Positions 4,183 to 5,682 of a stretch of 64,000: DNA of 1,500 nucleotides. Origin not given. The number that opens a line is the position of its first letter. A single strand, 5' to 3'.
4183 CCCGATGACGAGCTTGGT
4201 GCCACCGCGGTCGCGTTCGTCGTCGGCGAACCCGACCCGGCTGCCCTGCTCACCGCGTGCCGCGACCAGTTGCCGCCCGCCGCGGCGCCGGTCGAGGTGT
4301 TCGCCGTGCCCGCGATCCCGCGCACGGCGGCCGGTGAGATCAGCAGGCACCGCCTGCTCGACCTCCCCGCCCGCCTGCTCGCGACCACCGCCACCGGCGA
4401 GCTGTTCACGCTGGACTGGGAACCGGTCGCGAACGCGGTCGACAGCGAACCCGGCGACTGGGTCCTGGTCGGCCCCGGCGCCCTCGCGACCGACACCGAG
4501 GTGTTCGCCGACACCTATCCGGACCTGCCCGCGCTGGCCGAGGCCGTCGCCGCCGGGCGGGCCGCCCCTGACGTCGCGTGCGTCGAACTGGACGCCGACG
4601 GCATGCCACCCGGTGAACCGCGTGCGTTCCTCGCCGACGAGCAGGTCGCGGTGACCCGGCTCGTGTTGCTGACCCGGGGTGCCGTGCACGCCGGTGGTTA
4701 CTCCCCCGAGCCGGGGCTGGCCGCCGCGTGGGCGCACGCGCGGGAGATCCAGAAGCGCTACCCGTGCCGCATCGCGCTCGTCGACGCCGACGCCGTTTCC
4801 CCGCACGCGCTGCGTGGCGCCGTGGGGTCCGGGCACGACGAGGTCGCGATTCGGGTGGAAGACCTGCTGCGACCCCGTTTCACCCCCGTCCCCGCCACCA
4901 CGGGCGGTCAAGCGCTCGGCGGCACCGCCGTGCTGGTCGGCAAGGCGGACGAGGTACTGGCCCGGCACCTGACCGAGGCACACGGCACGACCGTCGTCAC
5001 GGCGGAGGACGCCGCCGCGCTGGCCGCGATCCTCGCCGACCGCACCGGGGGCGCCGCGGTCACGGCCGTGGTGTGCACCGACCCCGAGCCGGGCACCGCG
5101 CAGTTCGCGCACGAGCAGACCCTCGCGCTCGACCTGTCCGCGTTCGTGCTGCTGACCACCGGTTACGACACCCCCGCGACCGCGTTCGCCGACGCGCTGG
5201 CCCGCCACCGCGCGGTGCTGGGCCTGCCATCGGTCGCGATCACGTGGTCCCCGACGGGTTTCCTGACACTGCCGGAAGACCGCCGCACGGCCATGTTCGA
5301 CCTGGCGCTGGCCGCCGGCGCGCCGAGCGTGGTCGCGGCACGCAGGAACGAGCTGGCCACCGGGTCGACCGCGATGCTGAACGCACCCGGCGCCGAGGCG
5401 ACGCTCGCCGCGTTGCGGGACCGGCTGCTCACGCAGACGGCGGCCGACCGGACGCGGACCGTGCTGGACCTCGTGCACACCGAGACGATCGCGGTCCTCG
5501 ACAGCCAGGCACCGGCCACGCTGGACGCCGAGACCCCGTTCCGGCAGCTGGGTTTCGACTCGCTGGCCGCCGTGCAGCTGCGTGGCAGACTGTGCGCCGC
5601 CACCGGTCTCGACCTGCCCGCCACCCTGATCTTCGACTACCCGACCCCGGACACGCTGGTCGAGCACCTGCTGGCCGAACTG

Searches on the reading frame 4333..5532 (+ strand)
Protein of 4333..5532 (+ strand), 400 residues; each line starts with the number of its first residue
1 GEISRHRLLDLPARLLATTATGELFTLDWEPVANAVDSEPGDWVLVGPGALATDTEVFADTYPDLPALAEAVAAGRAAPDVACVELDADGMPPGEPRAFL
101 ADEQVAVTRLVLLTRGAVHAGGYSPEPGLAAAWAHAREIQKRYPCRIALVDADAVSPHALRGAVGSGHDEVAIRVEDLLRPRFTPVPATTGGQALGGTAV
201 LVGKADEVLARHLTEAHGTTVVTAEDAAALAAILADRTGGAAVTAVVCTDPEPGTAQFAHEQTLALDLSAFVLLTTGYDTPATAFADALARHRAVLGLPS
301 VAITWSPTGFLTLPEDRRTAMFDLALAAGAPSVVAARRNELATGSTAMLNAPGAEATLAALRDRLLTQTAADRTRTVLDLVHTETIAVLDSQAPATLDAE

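Call 70: search_protein_families(library=pfam, proteins=[window:4333-5532:+], max_evalue=1)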
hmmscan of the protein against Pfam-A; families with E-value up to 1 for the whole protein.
window:4333-5532:+ (400 aa): 2 families
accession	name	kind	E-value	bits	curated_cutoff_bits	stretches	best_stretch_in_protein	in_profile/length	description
PF08659.16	KR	-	0.00024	21.5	22.6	1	281-307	151-177/180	KR domain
PF14001.12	YdfZ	-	0.02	15.8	27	1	338-378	7-47/64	YdfZ protein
